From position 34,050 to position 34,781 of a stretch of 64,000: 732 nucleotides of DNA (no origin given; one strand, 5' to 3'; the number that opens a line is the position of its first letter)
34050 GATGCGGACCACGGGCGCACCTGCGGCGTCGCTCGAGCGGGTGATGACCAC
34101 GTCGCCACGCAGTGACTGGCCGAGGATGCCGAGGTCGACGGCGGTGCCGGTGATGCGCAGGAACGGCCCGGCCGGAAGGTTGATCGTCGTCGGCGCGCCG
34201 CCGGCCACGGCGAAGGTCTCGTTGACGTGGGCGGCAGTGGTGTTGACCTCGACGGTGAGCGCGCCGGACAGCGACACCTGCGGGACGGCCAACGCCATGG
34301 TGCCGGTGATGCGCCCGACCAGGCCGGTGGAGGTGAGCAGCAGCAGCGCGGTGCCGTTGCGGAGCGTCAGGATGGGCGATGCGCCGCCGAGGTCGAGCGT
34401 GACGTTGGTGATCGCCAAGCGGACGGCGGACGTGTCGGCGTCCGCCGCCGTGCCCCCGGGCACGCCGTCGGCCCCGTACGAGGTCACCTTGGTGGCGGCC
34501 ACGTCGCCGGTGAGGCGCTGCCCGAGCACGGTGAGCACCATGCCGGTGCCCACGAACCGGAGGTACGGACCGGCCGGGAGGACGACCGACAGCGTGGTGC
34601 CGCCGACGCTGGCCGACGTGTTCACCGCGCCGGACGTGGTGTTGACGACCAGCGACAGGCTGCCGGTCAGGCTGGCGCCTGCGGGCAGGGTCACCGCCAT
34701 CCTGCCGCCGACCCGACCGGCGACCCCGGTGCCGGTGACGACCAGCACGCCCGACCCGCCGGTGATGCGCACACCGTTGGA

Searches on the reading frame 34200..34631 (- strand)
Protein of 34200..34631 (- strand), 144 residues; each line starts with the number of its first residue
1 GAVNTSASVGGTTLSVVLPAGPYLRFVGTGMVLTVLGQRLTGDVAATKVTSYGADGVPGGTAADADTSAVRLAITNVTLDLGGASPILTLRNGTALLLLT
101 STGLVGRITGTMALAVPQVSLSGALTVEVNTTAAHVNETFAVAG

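Call 76: search_solved_structures(query=A4, max_evalue=10)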
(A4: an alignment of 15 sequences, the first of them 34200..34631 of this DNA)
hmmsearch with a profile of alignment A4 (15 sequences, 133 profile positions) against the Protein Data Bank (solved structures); distinct sequences matched with E-value up to 10: 0.

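Call 87: find_homologous_proteins(query=A4, max_evalue=0.001)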
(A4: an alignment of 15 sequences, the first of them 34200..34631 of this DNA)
Query A4 (15 sequences) (144 aa, profile of the alignment): 5 proteins with E <= 0.001 among 8000 candidates.
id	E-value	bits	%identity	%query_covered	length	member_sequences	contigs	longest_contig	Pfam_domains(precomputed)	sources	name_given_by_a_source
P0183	1.2e-34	137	44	56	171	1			-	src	-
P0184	1.4e-26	111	29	99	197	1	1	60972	-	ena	-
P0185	2.0e-24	104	54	82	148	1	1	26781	-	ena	-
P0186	1.6e-14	72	28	59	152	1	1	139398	-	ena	-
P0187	3.7e-10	58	35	56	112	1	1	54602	-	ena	-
